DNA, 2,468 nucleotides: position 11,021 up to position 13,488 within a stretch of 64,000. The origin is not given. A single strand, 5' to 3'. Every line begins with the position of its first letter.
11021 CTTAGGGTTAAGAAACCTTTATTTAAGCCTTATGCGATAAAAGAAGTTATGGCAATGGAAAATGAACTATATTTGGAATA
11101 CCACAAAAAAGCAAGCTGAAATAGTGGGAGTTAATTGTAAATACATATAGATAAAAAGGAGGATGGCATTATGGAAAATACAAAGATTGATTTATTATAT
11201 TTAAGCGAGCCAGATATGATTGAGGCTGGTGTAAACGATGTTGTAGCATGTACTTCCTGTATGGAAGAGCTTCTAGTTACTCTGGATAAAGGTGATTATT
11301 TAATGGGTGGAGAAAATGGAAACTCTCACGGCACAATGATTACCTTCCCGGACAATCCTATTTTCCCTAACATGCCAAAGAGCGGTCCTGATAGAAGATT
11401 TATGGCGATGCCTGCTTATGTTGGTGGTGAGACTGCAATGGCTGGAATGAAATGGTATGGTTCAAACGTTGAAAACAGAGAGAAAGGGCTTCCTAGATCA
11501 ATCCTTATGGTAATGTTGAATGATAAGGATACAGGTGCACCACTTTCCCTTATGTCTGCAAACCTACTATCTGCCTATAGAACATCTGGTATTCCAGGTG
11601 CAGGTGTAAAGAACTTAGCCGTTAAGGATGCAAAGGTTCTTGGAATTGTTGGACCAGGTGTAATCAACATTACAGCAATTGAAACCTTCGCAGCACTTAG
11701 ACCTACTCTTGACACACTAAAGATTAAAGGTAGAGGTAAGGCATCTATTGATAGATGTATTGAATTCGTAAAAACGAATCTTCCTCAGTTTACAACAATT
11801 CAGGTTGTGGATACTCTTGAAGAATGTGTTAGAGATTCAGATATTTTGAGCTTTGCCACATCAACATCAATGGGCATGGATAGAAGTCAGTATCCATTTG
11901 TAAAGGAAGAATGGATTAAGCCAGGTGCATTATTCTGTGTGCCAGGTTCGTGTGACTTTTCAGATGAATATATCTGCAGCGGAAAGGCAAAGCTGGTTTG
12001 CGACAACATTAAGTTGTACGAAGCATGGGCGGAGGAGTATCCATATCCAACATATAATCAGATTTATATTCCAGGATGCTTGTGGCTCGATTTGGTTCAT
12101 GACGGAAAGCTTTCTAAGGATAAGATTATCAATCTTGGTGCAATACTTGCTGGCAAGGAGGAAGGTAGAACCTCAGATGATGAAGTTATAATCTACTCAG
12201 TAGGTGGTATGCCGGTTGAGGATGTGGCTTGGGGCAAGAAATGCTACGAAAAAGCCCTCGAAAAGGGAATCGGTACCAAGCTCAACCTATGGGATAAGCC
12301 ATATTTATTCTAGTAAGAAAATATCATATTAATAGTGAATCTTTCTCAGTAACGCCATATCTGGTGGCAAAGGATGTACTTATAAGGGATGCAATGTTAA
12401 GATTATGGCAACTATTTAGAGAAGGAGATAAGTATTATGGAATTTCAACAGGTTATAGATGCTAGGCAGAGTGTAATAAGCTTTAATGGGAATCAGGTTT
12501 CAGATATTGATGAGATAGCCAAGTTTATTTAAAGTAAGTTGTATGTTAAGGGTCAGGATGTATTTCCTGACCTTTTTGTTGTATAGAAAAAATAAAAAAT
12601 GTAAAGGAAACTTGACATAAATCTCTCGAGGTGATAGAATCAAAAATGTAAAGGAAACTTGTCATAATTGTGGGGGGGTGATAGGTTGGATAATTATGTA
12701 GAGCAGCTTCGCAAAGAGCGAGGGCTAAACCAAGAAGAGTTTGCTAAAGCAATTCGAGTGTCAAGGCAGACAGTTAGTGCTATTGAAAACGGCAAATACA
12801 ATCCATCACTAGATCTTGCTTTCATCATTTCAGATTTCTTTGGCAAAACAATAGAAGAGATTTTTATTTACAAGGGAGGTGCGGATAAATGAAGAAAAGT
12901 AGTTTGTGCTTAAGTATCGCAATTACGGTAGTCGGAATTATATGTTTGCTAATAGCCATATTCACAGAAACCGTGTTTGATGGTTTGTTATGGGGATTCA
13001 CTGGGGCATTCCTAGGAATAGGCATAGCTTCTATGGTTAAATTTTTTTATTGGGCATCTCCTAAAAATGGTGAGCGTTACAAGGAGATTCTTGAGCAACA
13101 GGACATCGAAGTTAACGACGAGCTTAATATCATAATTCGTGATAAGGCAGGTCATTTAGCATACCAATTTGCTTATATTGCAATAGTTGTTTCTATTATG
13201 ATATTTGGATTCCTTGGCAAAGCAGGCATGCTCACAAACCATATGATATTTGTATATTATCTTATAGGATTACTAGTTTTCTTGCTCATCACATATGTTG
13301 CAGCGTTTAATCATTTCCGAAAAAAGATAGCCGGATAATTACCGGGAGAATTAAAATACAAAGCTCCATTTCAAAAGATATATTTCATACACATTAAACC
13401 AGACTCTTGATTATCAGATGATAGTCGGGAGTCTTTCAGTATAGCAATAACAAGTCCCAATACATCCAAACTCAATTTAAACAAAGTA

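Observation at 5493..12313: Putative nitrogen-scavenging amine/amino-acid dehydrogenase system in an anaerobe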

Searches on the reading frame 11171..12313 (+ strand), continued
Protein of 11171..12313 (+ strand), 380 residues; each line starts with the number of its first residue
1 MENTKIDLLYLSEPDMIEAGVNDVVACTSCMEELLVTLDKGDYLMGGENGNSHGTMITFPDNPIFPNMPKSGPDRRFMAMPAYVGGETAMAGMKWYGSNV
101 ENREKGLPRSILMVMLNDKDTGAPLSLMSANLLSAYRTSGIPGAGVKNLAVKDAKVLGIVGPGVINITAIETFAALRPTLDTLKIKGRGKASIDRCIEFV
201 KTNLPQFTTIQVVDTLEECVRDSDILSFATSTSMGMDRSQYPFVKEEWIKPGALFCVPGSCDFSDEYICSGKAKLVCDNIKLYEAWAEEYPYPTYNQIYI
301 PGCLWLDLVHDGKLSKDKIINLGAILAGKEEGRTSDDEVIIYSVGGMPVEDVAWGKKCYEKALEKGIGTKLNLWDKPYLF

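Call 30: search_protein_families(library=pfam, proteins=[L074:6175-7881:+, L074:7918-9108:+, L074:624-2204:+, L082:4739-6076:+, L082:3-1238:+, L044:9955-12672:+, L044:14235-15380:+, L039:14651-15514:+, L039:15555-17165:+, L039:12607-13968:-], max_evalue=0.001)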
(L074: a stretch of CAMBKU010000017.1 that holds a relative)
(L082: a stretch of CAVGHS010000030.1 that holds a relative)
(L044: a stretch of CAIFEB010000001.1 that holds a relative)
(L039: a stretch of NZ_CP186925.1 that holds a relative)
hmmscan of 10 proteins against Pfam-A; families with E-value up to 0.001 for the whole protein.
L074:6175-7881:+ (568 aa): 2 families
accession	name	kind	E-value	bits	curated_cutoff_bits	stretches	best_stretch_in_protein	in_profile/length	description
PF00909.26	Ammonium_transp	-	2.9e-123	412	23.2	1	9-407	1-395/399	Ammonium Transporter Family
PF00543.27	P-II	-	1.2e-23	83.8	25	1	450-555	1-102/102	Nitrogen regulatory protein P-II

L074:7918-9108:+ (396 aa): 0 families

L074:624-2204:+ (526 aa): 1 family
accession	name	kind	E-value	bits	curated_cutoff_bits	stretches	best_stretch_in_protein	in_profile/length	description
PF00496.27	SBP_bac_5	-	4.6e-84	283.1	32.4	1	92-447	1-365/368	Bacterial extracellular solute-binding proteins, family 5 Middle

L082:4739-6076:+ (445 aa): 2 families
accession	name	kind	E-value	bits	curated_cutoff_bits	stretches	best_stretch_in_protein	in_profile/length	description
PF00120.29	Gln-synt_C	-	1.2e-133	445.9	24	1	106-441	2-344/344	Glutamine synthetase, catalytic domain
PF03951.24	Gln-synt_N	-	1.5e-34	117.9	33.4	1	17-98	1-81/82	Glutamine synthetase, beta-Grasp domain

L082:3-1238:+ (411 aa): 3 families
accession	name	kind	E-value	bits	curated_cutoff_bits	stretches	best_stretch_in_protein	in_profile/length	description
PF13433.12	Peripla_BP_5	-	1.8e-77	261.3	27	1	31-384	2-355/363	Periplasmic binding protein domain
PF13458.12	Peripla_BP_6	-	2.5e-76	258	31.7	1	29-369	1-341/343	Periplasmic binding protein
PF01094.35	ANF_receptor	-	1.9e-08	34.2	25.4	1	49-332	4-298/353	Receptor family ligand binding region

L044:9955-12672:+ (905 aa): 0 families

L044:14235-15380:+ (381 aa): 0 families

L039:14651-15514:+ (287 aa): 2 families
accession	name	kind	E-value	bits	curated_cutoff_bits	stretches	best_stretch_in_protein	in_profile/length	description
PF00156.33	Pribosyltran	-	9.1e-10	38.5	26.3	1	203-270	62-121/158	Phosphoribosyl transferase domain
PF18912.6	DZR_2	-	1.2e-07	31.8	27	1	56-100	1-44/56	Double zinc ribbon domain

L039:15555-17165:+ (536 aa): 2 families
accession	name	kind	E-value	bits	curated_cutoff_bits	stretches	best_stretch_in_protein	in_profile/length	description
PF00999.27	Na_H_Exchanger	-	1.1e-45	156.6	26.2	1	14-381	9-372/375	Sodium/hydrogen exchanger, transmembrane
PF02080.26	TrkA_C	-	1.1e-17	64.1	27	2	478-534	3-61/71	TrkA-C domain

L039:12607-13968:- (453 aa): 0 families

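Call 57: search_protein_families(library=ncbifam, proteins=[L082:4739-6076:+, L037:12542-13270:+, L037:7468-7995:+, L057:11170-12477:+], max_evalue=1e-10)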
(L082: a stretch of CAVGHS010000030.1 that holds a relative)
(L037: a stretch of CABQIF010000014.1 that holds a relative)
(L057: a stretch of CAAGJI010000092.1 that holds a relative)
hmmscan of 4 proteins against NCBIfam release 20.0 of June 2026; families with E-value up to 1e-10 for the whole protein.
L082:4739-6076:+ (445 aa): 4 families
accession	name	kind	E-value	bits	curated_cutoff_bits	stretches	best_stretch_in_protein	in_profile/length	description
TIGR00653.1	GlnA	equivalog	5.7e-171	569.3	429.15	1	7-442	1-461/462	type I glutamate--ammonia ligase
TIGR03105.1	gln_synth_III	equivalog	1.3e-111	373.2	469.6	1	11-442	3-434/435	type III glutamate--ammonia ligase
NF007006.0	PRK09469.1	equivalog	1.2e-100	337.3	845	2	153-431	178-456/469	glutamate--ammonia ligase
NF045547.1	GGputSyn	equivalog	9.5e-99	331.1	650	1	6-437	2-438/438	gamma-glutamylputrescine synthetase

L037:12542-13270:+ (242 aa): 3 families
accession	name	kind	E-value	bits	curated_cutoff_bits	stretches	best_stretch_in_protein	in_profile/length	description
NF008471.0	PRK11366.1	equivalog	8.1e-36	123.7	266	1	4-238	4-245/254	gamma-glutamyl-gamma-aminobutyrate hydrolase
NF045546.1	GCDPHdlase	equivalog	5.4e-18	65.8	250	0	42-128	39-116/198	gamma-glutamyl-CDP-amidate hydrolase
NF001975.0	PRK00758.1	equivalog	1.4e-11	44.3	198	0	53-238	41-183/185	GMP synthase subunit A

L037:7468-7995:+ (175 aa): 2 families
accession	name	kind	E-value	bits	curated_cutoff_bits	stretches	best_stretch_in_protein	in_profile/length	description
NF008033.1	PRK10765.1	equivalog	4.5e-13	49.2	223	1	5-167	2-169/240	oxygen-insensitive NADPH nitroreductase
TIGR02476.1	BluB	equivalog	2.1e-11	43.6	150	0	8-77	10-79/205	5,6-dimethylbenzimidazole synthase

L057:11170-12477:+ (435 aa): 6 families
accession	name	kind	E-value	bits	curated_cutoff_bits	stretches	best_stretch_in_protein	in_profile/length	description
NF041398.1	GluDhGdhB_Halo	equivalog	2.4e-145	484.5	620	1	25-435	5-410/410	glutamate dehydrogenase GdhB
NF040817.1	GdhA_Arch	equivalog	4.7e-145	483.9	750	1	22-433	5-416/419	glutamate dehydrogenase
NF006929.0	PRK09414.1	equivalog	1.5e-79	268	536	1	14-428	22-439/445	NADP-specific glutamate dehydrogenase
NF010634.0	PRK14031.1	equivalog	2.5e-63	214.1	822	1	28-403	29-411/444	NADP-specific glutamate dehydrogenase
NF010633.0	PRK14030.1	subfamily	7e-62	209.9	743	1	15-419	19-430/445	glutamate dehydrogenase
NF035922.1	Trp_DH_ScyB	equivalog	3.8e-21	75.4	600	1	94-423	51-338/346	tryptophan dehydrogenase ScyB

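Call 60: search_solved_structures(query=window:11171-12313:+, max_evalue=0.01, show_alignments=4)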
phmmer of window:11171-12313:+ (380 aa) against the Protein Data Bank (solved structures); distinct sequences matched with E-value up to 0.01: 13.
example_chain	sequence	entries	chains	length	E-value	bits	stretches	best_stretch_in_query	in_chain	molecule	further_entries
4m54_A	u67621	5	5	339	2e-29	105.8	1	53-374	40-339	Putative ornithine cyclodeaminase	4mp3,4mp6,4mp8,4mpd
1omo_A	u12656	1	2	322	1.1e-24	90.3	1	78-373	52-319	alanine dehydrogenase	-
1vll_A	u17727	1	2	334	1.2e-24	90.1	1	78-373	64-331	alanine dehydrogenase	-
6t3e_A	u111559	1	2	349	2.5e-24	89.1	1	78-372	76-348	DELTA1-pyrroline-2-carboxylate reductase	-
6rqa_A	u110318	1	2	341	3.3e-11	45.9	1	90-164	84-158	iminosuccinate reductase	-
7rbp_A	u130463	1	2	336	4.9e-10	42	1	58-353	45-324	Ornithine cyclodeaminase/mu-crystallin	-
1u7h_A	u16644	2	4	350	4.6e-07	32.2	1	93-373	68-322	ornithine cyclodeaminase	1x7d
4bv8_A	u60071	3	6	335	1.3e-06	30.7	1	74-259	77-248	THIOMORPHOLINE-CARBOXYLATE DEHYDROGENASE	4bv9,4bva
2i99_A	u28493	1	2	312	5.3e-06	28.7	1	78-259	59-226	Mu-crystallin homolog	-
7cxs_B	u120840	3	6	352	2e-05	26.8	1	58-371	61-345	CmnK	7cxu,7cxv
5yu0_A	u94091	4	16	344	0.00018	23.7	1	104-235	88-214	Lysine cyclodeaminase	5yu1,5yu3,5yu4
5gzi_B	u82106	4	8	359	0.0002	23.6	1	104-235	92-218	Lysine cyclodeaminase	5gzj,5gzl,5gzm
3hdj_A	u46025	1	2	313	0.00042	22.5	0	317-361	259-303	Probable ornithine cyclodeaminase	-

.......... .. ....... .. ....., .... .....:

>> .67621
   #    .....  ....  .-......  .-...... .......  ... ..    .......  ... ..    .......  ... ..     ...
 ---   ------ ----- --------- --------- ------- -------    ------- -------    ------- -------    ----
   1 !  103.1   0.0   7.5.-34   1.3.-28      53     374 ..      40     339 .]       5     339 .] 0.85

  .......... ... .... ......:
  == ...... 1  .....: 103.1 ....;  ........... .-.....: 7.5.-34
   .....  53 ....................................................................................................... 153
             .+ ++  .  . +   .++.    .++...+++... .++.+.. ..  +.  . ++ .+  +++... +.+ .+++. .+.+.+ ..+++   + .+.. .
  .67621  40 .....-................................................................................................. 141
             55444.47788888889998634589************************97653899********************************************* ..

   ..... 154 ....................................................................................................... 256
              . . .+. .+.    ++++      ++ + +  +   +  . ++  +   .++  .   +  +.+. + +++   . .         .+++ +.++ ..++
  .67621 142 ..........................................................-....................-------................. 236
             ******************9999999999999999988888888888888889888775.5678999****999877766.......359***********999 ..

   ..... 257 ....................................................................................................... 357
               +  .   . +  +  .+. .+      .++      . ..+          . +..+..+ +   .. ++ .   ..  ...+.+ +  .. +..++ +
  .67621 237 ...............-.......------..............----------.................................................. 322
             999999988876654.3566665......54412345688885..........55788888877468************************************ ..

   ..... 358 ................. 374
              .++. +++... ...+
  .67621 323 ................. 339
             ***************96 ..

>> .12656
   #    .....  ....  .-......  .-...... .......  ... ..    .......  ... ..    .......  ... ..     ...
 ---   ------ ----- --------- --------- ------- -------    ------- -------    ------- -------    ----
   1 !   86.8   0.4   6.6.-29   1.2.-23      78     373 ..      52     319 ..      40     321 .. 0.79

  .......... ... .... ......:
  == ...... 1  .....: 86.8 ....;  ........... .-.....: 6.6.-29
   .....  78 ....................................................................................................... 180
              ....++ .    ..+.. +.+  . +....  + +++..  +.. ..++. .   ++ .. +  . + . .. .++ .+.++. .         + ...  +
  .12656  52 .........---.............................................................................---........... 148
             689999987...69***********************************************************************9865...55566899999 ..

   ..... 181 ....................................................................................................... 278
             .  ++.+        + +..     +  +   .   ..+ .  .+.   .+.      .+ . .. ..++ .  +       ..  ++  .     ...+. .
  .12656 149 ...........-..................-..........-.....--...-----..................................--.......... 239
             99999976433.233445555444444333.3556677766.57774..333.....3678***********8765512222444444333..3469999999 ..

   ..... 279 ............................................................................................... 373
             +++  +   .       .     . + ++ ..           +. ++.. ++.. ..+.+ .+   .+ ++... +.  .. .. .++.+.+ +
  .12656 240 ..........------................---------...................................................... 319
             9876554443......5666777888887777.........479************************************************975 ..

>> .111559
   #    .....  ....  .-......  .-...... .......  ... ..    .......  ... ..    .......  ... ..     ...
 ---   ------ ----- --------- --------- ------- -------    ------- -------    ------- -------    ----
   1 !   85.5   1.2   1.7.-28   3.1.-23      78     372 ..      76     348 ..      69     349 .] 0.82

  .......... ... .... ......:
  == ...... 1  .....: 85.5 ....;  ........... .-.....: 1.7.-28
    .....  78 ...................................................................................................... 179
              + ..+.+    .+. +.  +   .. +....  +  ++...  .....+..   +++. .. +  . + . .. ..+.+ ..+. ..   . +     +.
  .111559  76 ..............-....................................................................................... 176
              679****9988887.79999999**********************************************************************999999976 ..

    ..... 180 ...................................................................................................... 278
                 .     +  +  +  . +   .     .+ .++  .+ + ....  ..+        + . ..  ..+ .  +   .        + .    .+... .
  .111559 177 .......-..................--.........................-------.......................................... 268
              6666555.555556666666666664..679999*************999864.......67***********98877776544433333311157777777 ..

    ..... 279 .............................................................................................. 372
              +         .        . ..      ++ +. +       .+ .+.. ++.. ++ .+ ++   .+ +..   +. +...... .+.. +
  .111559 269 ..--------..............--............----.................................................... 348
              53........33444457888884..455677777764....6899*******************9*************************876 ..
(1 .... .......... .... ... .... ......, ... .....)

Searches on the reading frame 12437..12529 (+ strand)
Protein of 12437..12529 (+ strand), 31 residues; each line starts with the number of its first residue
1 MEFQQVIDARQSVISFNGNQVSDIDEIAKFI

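Call 72: search_protein_families(library=pfam, proteins=[window:12437-12529:+], max_evalue=1)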
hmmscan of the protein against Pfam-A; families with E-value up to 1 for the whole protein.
seq(31 aa): 1 family
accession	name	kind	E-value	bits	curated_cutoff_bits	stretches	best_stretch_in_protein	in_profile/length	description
PF10879.14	DUF2674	-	0.095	12.8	27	1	10-31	5-25/61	Protein of unknown function (DUF2674)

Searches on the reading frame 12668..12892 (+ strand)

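Call 72: search_protein_families(library=pfam, proteins=[window:12668-12892:+], max_evalue=1)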
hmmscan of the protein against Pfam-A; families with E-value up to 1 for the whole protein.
window:12668-12892:+ (74 aa): 17 families
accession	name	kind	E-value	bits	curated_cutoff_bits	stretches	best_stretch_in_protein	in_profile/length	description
PF01381.28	HTH_3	-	2.3e-19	69.6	23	1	12-65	2-55/55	Helix-turn-helix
PF13560.12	HTH_31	-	1.5e-09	38.5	27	1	12-49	7-45/64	Helix-turn-helix domain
PF12844.13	HTH_19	-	8.1e-09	35.7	30.2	1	11-48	4-41/64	Helix-turn-helix domain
PF13443.12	HTH_26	-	9.2e-07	29.5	22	1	13-69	4-61/63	Cro/C1-type HTH DNA-binding domain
PF13413.12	HTH_25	-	1.1e-05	25.5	24.6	1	13-45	4-36/62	Helix-turn-helix domain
PF04545.22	Sigma70_r4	-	0.00075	19.4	24.1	1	13-40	14-41/50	Sigma-70, region 4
PF22495.2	HTH_92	-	0.0015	18.2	27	1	13-43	2-32/45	RsaL-like HTH domain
PF08279.18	HTH_11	-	0.0035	17.6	25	1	6-36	1-32/55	HTH domain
PF13744.12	HTH_37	-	0.012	15.8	27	1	9-44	21-56/80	Helix-turn-helix domain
PF15731.11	MqsA_antitoxin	-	0.023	15.2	30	1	9-50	72-113/131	Antitoxin component of bacterial toxin-antitoxin system, MqsA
PF20432.4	Xre-like-HTH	-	0.047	14.4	25.8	1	11-38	15-42/63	Antitoxin Xre-like helix-turn-helix domain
PF18114.7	Suv3_N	-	0.047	14.3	24.2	1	10-68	42-98/116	Suv3 helical N-terminal domain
PF04552.19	Sigma54_DBD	-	0.053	13.7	22.8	1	18-64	48-94/160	Sigma-54, DNA binding domain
PF13545.12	HTH_Crp_2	-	0.089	13.2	27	1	19-38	22-41/70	Crp-like helix-turn-helix domain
PF13384.12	HTH_23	-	0.1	12.9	24.6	1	14-37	13-35/50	Homeodomain-like domain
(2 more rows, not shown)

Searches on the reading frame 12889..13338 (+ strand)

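Call 72: search_protein_families(library=pfam, proteins=[window:12889-13338:+], max_evalue=1)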
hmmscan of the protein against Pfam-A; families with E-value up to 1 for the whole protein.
window:12889-13338:+ (149 aa): 3 families
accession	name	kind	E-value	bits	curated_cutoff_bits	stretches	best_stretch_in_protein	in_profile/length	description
PF04246.17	RseC_MucC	-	0.0088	16.4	24.4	1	62-138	37-114/130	Positive regulator of sigma(E), RseC/MucC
PF15125.11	TMEM238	-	0.015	16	27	1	5-55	6-53/64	TMEM238 protein family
PF00689.26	Cation_ATPase_C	-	0.6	10.3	27.3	0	27-143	43-144/175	Cation transporting ATPase, C-terminus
